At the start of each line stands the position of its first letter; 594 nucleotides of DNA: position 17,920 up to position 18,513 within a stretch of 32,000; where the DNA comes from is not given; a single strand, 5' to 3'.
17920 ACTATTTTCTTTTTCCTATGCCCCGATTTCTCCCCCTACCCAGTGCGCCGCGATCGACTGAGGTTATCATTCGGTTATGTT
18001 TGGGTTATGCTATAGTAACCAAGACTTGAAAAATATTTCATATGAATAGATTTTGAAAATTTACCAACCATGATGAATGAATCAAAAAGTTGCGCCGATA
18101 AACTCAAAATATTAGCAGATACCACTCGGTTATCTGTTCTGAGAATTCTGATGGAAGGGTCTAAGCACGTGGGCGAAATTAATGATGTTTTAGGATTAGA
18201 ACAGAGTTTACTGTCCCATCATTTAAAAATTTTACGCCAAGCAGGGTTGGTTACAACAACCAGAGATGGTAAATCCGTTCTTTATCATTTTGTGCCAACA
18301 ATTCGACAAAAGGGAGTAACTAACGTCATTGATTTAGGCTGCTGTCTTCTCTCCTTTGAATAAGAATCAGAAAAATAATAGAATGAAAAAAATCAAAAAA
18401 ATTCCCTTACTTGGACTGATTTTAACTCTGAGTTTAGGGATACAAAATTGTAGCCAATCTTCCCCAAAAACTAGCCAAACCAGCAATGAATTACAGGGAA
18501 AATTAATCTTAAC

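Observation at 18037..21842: Complete pstSCAB phosphate transporter placed directly behind an ArsR-family regulator that has an atypical C-terminal Cys-Cys site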

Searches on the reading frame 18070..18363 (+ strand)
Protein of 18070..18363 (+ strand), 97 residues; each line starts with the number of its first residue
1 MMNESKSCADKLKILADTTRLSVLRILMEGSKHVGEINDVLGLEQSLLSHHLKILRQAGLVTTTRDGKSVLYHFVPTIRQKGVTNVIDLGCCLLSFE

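Call 3: search_protein_families(library=pfam, proteins=[window:18070-18363:+])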
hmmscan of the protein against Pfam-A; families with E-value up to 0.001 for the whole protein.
window:18070-18363:+ (97 aa): 5 families
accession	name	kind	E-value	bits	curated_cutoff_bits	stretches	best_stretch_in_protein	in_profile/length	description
PF01022.26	HTH_5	-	6.1e-15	55.3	22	1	17-62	1-46/47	Bacterial regulatory protein, arsR family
PF12840.13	HTH_20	-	4.1e-08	33.5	27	1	15-63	1-50/51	Helix-turn-helix domain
PF12802.13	MarR_2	-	3.6e-05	24.3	27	1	20-67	7-56/61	MarR family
PF13601.12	HTH_34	-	0.00069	20.2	27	1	20-66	2-49/80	Winged helix DNA-binding domain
PF01047.28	MarR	-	0.00079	19.7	24.6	0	19-66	4-52/59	MarR family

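Call 4: search_protein_families(library=ncbifam, proteins=[window:18070-18363:+])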
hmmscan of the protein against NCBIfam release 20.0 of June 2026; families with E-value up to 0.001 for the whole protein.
window:18070-18363:+ (97 aa): 10 families
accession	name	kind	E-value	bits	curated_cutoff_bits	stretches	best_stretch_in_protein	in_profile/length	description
NF033788.1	HTH_metalloreg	subfamily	2.5e-23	81.7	55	1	9-76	2-70/77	metalloregulator ArsR/SmtB family transcription factor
NF033789.1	repress_SdpR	subfamily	8.2e-17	60.9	100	1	12-87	2-77/79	autorepressor SdpR family transcription factor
NF040642.1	sulf_sens_BigR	equivalog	1.1e-14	54.3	155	1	2-81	4-83/95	sulfite-sensing transcriptional repressor BigR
NF045707.1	Dbac_1936_reg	equivalog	1.9e-13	50.3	115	1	5-75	4-74/99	ArsR/SmtB-type metalloregulator TsoR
NF041413.1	ArsR_Rv2640c_fam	equivalog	1.1e-12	48.4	155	1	8-92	32-118/118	Rv2640c family ArsR-like transcriptional regulator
NF047906.1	CdPbTransRegCmtR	equivalog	5e-12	45.7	150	1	13-88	16-91/104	Cd(II)/Pb(II)-sensing metalloregulatory transcriptional regulator CmtR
NF007528.0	PRK10141.1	subfamily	9.7e-10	38.3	97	1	12-80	10-79/117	metalloregulator ArsR/SmtB family transcription factor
TIGR01884.1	cas_HTH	subfamily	8.4e-06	25.3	60.2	1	16-66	140-191/202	CRISPR-associated CARF protein Csa3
NF053755.1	MsvR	equivalog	3e-05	23.8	220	1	10-66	5-61/236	transcriptional factor MsvR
NF053602.1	Phr_regulator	exception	6e-05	22.7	320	1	12-63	6-57/191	heat shock transcription regulator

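Call 6: find_homologous_proteins(query=window:18070-18363:+)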
Query window:18070-18363:+ (97 aa): 282 proteins with E <= 0.001 among 288 candidates; the best 120 are listed.
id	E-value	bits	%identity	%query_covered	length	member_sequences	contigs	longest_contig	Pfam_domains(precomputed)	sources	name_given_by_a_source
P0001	6.8e-56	204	100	100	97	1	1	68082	PF12840.14,PF01022.27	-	-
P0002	9.7e-51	187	90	100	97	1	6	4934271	PF12840.14,PF01022.27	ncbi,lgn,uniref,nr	ncbi:transcriptional regulator, ArsR family [Crocosphaera subtropica ATCC 51142]|uniref:Transcriptio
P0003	6.5e-47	175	86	100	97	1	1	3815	PF12840.14,PF01022.27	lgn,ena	-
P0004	1.6e-41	158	80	100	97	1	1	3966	PF12840.14,PF01022.27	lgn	-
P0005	1.8e-41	158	81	96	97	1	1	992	PF12840.14,PF01022.27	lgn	-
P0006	2.3e-41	157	80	98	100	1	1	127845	PF12840.14,PF01022.27,PF12802.14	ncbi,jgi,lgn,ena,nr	ncbi:MAG: metalloregulator ArsR/SmtB family transcription factor [Cyanosarcina radialis HA8281-LM2]|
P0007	5.7e-41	156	78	100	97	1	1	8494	PF12840.14,PF01022.27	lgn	-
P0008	6.0e-41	156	78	100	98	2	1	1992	PF12840.14,PF01022.27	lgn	-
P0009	2.5e-39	151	76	98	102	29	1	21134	PF12840.14,PF01022.27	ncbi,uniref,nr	ncbi:metalloregulator ArsR/SmtB family transcription factor [Calothrix sp. UHCC 0171]|uniref:ArsR/Sm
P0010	3.1e-39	150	76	100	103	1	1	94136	PF12840.14,PF01022.27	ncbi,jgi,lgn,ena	ncbi:MAG TPA: metalloregulator ArsR/SmtB family transcription factor [Coleofasciculaceae cyanobacter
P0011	8.2e-39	149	75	99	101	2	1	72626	PF12840.14,PF01022.27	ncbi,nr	ncbi:winged helix-turn-helix transcriptional regulator [Nostocales cyanobacterium LEGE 11386]|nr:win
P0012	3.6e-38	147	77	96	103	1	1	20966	PF12840.14,PF01022.27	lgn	-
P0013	3.9e-38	147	80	93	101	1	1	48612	PF12840.14,PF01022.27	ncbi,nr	ncbi:winged helix-turn-helix transcriptional regulator [Nostoc sp. NZL]|nr:winged helix-turn-helix t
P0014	4.5e-38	147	76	99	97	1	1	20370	PF12840.14,PF01022.27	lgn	-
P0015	5.4e-38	146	80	93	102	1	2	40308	PF12840.14,PF01022.27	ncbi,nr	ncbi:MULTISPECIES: ArsR/SmtB family transcription factor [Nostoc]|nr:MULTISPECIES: metalloregulator 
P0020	6.9e-37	143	73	100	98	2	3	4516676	PF12840.14,PF01022.27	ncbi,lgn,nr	ncbi:ArsR family transcriptional regulator [Chondrocystis sp. NIES-4102]|nr:ArsR family transcriptio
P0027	5.5e-35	137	74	93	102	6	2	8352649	PF12840.14,PF01022.27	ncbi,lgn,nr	ncbi:ArsR family transcriptional regulator [Nostoc carneum NIES-2107]|nr:ArsR family transcriptional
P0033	5.1e-34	134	70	93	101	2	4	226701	PF12840.14,PF01022.27,PF12802.14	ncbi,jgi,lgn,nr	ncbi:MAG: winged helix-turn-helix transcriptional regulator [Symploca sp. SIO1B1]|nr:winged helix-tu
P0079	6.2e-31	124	67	94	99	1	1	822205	PF12840.14,PF01022.27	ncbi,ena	-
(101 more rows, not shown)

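Call 8: find_related_loci(query=window:18070-18363:+, collection=genome_contigs, flank=8000)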
Query window:18070-18363:+ (97 aa) in genome_contigs; peptide patterns used: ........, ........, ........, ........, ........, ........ (x = any residue, [..] = any of these).
452 stretches matched a pattern; 243 encode a relative of the query (tblastn E <= 1e-3); the best 80 are kept; 80 distinct loci.
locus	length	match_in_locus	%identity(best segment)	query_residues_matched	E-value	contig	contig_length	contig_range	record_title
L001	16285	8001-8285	80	3-97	2e-47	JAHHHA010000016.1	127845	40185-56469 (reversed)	MAG: Cyanosarcina radialis HA8281-LM2 scaffold_19_c1, whole genome shotgun sequence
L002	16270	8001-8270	79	8-97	5e-44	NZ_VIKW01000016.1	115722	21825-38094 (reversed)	Anabaena sp. UHCC 0204 scaffold16_cov0, whole genome shotgun sequence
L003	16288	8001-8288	68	2-97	4e-40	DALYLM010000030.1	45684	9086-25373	MAG TPA_asm: Coleofasciculaceae cyanobacterium CTOTU46674 NODE_45_length_45684_cov_29.730719, whole genome shotgun seque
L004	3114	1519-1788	72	8-97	4e-40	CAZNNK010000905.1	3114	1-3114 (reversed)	MAG TPA_asm: uncultured Coleofasciculus sp. isolate binchicken_co15_51 genome assembly, contig: NODE_36503_length_3114_c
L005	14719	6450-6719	71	8-97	7e-39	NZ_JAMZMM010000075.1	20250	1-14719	Limnofasciculus baicalensis BBK-W-15 NODE_76_length_20250_cov_12.916564, whole genome shotgun sequence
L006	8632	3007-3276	70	8-97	6e-39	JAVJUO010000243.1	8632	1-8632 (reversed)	MAG: Coleofasciculus sp. C1-SOL-03 k141_17869, whole genome shotgun sequence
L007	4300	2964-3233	67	8-97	2e-37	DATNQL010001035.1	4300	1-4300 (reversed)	MAG TPA_asm: Stenomitos sp. isolate SMAG_U16506 k141_174869, whole genome shotgun sequence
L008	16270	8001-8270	63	8-97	6e-36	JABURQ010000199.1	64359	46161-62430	MAG: Planctomycetaceae bacterium isolate Bin_14 NODE_156_length_64359_cov_11.8877, whole genome shotgun sequence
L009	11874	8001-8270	68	8-97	3e-35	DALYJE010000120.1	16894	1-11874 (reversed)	MAG TPA_asm: Coleofasciculaceae cyanobacterium CTOTU46609 NODE_323_length_16894_cov_5.639765, whole genome shotgun seque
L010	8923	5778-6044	58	8-97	4e-30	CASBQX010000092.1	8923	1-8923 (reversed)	MAG: uncultured cyanobacterium isolate PMM_0002 genome assembly, contig: PMM_0002_000000000092, whole genome shotgun seq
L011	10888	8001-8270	56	6-96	2e-27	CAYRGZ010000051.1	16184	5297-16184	MAG TPA_asm: uncultured Desulfobulbia bacterium isolate binchicken_co172_12 genome assembly, contig: NODE_2978_length_16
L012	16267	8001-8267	57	8-97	2e-27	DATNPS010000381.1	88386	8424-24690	MAG TPA_asm: Crinalium sp. isolate SMAG_U16487 k141_1278068, whole genome shotgun sequence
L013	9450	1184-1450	56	8-97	2e-26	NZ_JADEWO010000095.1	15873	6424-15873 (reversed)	Oculatella sp. LEGE 06141 NODE_95_length_15873_cov_10.2313, whole genome shotgun sequence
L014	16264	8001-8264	55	8-96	7e-26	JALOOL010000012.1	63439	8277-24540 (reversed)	MAG: Hydrococcus sp. Prado102 scaffold_819, whole genome shotgun sequence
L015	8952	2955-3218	54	8-96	6e-25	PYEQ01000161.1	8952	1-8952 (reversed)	Filamentous cyanobacterium CCP5 NODE_539_length_8952_cov_3.2462_ID_94400, whole genome shotgun sequence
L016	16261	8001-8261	52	12-96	9e-25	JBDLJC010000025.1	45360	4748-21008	MAG: Thermodesulfobacteriota bacterium isolate MAG073 MAG073_25, whole genome shotgun sequence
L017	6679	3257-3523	43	8-96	1e-19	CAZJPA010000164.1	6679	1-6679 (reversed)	MAG TPA_asm: uncultured Sphingomonadales bacterium isolate SRP216583_co2_111 genome assembly, contig: NODE_9993_length_6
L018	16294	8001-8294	43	4-96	8e-19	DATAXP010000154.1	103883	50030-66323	MAG TPA_asm: Pirellulales bacterium isolate SMAG_U5656 k141_1251236, whole genome shotgun sequence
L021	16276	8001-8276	39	8-97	1e-15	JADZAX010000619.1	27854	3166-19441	MAG: Verrucomicrobiales bacterium isolate SJ642 c_000001869453, whole genome shotgun sequence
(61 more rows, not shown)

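Call 17: search_solved_structures(query=window:18070-18363:+, show_alignments=3, max_evalue=0.001)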
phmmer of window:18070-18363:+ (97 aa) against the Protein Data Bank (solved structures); distinct sequences matched with E-value up to 0.001: 29.
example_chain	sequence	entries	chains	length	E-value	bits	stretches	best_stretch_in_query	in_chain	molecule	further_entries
6j0e_A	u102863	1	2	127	4.1e-10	42.9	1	3-90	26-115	Arsenic responsive repressor ArsR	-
2lkp_A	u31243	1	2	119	6.1e-10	42.3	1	8-77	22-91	HTH-type transcriptional regulator NmtR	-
6jmi_A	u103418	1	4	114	7.3e-10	42.1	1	9-75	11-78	Uncharacterized HTH-type transcriptional regulator Rv0081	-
8qkf_A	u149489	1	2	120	1.5e-09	41.1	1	8-76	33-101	ArsR family transcriptional regulator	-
4k2e_A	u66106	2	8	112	2.1e-09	40.6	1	7-77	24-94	Transcriptional activator HlyU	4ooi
3pqj_A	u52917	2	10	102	4.4e-09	39.6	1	5-77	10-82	Biofilm growth-associated repressor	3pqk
3jth_A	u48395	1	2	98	3.7e-08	36.6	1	7-74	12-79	Transcription activator HlyU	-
5znx_A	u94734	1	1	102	4.2e-08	36.5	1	7-74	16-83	Transcriptional activator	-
2jsc_A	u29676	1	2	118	4.4e-08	36.4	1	11-77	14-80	Transcriptional regulator Rv1994c/MT2050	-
4ggg_A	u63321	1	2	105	1.1e-07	35.2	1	10-74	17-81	Repressor protein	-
1r22_A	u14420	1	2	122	1.5e-07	34.7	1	6-74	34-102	Transcriptional repressor smtB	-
1r1u_A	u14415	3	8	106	1.6e-07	34.6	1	10-74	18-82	repressor protein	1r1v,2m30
2kjb_A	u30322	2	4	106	1.6e-07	34.6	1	10-74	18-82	CzrA protein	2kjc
6cdb_A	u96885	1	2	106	2.3e-07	34.1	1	10-74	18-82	ArsR family transcriptional regulator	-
1r1t_A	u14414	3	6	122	2.8e-07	33.8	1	6-74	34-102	Transcriptional repressor smtB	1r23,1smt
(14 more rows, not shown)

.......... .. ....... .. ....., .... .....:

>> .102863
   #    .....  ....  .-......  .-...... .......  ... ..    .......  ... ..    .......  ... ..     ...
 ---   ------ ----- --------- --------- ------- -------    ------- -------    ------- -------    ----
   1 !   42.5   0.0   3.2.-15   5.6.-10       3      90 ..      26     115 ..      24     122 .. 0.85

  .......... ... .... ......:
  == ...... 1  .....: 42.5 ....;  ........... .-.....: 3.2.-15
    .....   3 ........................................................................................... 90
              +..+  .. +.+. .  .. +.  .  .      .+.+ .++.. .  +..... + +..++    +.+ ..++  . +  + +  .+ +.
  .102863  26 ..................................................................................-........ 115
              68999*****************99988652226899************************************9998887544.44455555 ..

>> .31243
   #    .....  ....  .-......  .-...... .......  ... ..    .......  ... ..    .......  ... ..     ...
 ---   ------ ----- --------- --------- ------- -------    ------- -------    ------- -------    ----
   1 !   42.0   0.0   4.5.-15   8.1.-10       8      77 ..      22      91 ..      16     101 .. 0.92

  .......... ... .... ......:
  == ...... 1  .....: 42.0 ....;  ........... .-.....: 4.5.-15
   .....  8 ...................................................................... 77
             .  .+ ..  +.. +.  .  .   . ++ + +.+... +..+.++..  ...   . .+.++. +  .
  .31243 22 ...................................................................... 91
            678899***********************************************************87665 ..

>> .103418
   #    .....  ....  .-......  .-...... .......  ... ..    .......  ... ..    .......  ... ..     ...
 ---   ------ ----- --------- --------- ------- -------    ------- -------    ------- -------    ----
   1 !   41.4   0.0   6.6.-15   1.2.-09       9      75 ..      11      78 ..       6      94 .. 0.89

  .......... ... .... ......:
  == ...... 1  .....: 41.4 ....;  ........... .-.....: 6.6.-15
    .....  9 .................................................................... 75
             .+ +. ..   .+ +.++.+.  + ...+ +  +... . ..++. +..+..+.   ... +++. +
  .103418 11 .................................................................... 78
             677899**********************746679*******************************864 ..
